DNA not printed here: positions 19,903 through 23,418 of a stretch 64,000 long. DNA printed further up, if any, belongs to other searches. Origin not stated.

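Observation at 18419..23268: Three-gene operon: PLD-SNF2 helicase (1071 aa), small ABC-like ATPase (296 aa) and an unknown 226-aa protein; candidate uncharacterised defence system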

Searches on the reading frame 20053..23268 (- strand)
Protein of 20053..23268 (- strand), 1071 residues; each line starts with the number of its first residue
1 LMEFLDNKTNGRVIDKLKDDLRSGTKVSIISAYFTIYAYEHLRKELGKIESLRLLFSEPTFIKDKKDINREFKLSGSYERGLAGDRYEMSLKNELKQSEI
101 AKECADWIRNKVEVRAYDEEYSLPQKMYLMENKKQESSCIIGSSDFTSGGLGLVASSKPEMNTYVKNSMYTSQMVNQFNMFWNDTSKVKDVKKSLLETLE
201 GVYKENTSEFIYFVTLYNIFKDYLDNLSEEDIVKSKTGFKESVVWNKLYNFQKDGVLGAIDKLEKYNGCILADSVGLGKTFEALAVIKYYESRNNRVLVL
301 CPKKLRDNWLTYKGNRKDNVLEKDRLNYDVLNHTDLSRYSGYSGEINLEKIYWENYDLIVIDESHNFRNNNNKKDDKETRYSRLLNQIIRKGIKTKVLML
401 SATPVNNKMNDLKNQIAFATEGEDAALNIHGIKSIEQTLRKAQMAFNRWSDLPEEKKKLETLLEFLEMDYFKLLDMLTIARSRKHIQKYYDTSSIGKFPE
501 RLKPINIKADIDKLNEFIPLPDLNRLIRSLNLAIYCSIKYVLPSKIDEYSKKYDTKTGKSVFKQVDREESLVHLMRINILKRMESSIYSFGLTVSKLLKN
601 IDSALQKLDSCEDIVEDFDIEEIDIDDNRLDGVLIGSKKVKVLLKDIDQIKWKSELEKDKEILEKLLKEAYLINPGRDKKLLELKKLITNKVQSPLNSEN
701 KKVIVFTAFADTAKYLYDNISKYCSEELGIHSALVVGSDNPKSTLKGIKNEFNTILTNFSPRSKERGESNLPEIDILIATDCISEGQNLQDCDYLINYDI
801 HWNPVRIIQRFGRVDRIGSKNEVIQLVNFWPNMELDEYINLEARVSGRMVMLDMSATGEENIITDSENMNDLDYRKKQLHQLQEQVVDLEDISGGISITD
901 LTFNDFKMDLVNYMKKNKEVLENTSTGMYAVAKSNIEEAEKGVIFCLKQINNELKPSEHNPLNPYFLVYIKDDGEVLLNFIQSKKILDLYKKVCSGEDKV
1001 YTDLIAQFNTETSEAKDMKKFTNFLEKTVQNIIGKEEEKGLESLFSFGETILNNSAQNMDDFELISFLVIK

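Call 4: search_protein_families(library=padloc, proteins=[window:20053-23268:-])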
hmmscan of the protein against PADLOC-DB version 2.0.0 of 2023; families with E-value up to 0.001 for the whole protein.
window:20053-23268:- (1071 aa): 40 families (the best 25 are shown)
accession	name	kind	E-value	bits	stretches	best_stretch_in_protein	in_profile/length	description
PDLC01075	C3a139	-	4.2e-146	486.7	1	14-1070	12-947/948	HKD+Snf2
PDLC02621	DrmD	-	6.1e-41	138.6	2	553-835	379-641/1040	DrmD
PDLC02623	DrmD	-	1.9e-35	120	2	677-882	509-685/1040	DrmD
PDLC02619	DrmD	-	1.5e-34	117.3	2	575-826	297-542/872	DrmD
PDLC00659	HmaA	-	4.1e-31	105.7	2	652-829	462-621/1176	SNF2 helicase / DEAD-box helicase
PDLC02500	BrxHI|BrxHII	-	1.9e-27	94.2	2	653-829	433-584/933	BrxHI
PDLC02572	DrmA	-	1.6e-24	83.9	2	574-823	395-627/1043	DrmA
PDLC03830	ZacC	-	4e-24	83.3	2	353-423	241-303/1019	-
PDLC04556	PDC-M27C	-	1.4e-23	81.2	3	250-310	38-101/892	-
PDLC02632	DrmD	-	7.6e-23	78.9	2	566-833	390-637/662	DrmD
PDLC02843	DpdE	-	1e-22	77.9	2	270-408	179-301/1091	DpdE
PDLC02193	PLD_Helicase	-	1.7e-21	74.1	1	655-871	647-854/905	-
PDLC02840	DpdE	-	2e-20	70.7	2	270-408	180-306/1091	DpdE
PDLC02504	BrxHI|BrxHII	-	4.2e-20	69.3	2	569-829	366-592/971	BrxHII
PDLC02633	DrmD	-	7.6e-18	61.9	1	658-831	484-642/839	DrmD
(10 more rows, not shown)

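Call 5: search_protein_families(library=pfam, proteins=[window:20053-23268:-], max_evalue=0.01)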
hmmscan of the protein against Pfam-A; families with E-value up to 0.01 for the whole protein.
window:20053-23268:- (1071 aa): 7 families
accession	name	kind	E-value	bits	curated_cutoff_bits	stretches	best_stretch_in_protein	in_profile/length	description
PF00271.37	Helicase_C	-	1.2e-15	58.1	23.5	1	684-818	6-110/110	Helicase conserved C-terminal domain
PF00176.29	SNF2-rel_dom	-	1.3e-12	47.9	24.9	1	252-420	2-179/290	SNF2-related domain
PF04851.21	ResIII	-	4.3e-08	33.7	22.5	1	252-405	8-163/164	Type III restriction enzyme, res subunit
PF00270.35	DEAD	-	8e-08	32.6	26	1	269-407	17-162/167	DEAD/DEAH box helicase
PF13091.12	PLDc_2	-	1.3e-05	25.5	27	1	9-182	21-132/132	PLD-like domain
PF13872.12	AAA_34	-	9.9e-05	21.8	27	1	355-407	174-227/306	P-loop containing NTP hydrolase pore-1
PF22590.2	Cas3-like_C_2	-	0.0054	17.4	27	0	700-816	2-103/106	CRISPR-associated nuclease/helicase Cas3, C-terminal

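Call 23: search_protein_families(library=ncbifam, proteins=[window:20053-23268:-], max_evalue=0.01)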
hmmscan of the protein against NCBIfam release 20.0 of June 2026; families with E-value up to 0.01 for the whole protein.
window:20053-23268:- (1071 aa): 22 families
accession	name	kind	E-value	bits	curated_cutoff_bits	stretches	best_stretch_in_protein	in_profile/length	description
NF038317.1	DISARM_DrmD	equivalog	2.6e-48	165.1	610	3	560-835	370-626/1021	DISARM system SNF2-like helicase DrmD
NF042964.1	phospholipD_antiphage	equivalog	2e-37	129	1100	3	563-849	586-819/895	phospholipase D-like domain-containing anti-phage protein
NF038318.1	DISARM_DrmD_b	equivalog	2.2e-34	118.7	950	2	646-826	357-539/868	DISARM system SNF2-like helicase DrmD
NF041062.1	DpdE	equivalog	1.9e-31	108.9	500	2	261-409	168-302/1048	protein DpdE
NF003426.0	PRK04914.1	equivalog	2.9e-19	68.8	576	2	270-404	174-316/959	RNA polymerase-associated protein RapA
NF053675.1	pilus_reg_Snf2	equivalog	2.3e-12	45.9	1100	1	225-412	562-744/1029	pilus expression-regulating Snf2 family helicase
NF010337.0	PRK13766.1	equivalog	1.5e-11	43.2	610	1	677-827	346-477/781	Hef nuclease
NF041790.1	anti-phage_ZorD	equivalog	1.8e-10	39.4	1500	1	264-309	602-650/1035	type I Zorya anti-phage system protein ZorD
NF053631.1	RNA_helic_CshA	equivalog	2.3e-07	30.1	646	1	773-874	287-385/434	degradosome RNA helicase CshA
NF058637.1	helic_SCO1167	equivalog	4.6e-06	25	1200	1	247-311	469-536/932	SCO1167/SCO6262 family helicase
NF008394.0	PRK11192.1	equivalog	5.7e-06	25.4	507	1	773-828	297-352/441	ATP-dependent RNA helicase SrmB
TIGR04095.1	dnd_restrict_1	equivalog_domain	8e-06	25.1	600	0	645-838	227-406/451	DNA phosphorothioation system restriction enzyme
NF005834.1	PRK07738.1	equivalog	5.1e-05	23.7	107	1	911-992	21-104/117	flagellar protein FlaG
NF053711.1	RNA_heli_RhlE1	exception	0.00015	20.6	750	1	772-828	293-349/434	RNA helicase RhlE1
TIGR02621.3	cas3_GSU0051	exception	0.00018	20.5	400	1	684-850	257-405/854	type I-G CRISPR-associated helicase/endonuclease Cas3g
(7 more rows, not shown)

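Call 75: search_solved_structures(query=window:20053-23268:-, max_evalue=0.001)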
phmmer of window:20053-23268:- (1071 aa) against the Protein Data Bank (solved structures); distinct sequences matched with E-value up to 0.001: 39.
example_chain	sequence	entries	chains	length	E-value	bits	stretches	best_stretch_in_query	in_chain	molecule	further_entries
6ne3_W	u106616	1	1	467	1.3e-10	43.5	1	243-418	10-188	SWI/SNF-related matrix-associated actin-dependent regulator of chromatin subfamily A membe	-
8v4y_W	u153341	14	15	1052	6.6e-10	41.2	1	242-418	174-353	SWI/SNF-related matrix-associated actin-dependent regulator of chromatin subfamily A membe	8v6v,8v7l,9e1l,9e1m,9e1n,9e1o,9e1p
8so8_A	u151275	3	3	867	4.5e-09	38.4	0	775-823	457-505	RNA polymerase-associated protein RapA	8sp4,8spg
6bog_A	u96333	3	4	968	6e-09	38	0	775-823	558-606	RNA polymerase-associated protein RapA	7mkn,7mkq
7m8e_F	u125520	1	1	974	6.1e-09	37.9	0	775-823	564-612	RNA polymerase-associated protein RapA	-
4s20_K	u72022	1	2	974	6.2e-09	37.9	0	775-823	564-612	RNA polymerase-associated protein RapA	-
1z63_A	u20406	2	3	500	7.3e-09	37.7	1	268-422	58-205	Helicase of the snf2/rad54 family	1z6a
7otq_K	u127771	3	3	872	1.7e-08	36.5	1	248-419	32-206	Chromodomain-helicase-DNA-binding protein 1-like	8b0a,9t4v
7epu_B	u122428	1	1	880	1.8e-08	36.4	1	248-419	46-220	Chromodomain-helicase-DNA-binding protein 1-like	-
7enn_K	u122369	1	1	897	1.9e-08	36.3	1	248-419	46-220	Chromodomain-helicase-DNA-binding protein 1-like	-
6iy2_O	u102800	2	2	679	2e-08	36.2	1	776-920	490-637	Transcription regulatory protein SNF2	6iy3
5x0x_O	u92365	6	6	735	2.3e-08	36.1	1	776-920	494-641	Transcription regulatory protein SNF2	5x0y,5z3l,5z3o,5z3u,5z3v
8t0l_F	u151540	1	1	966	4.1e-08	35.2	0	775-823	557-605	RNA polymerase-associated protein RapA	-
5hzr_A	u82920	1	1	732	5.3e-08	34.8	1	768-843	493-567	SNF2-family ATP dependent chromatin remodeling factor like protein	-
7egm_A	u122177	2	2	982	6.5e-08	34.5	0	776-919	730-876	Transcription regulatory protein SNF2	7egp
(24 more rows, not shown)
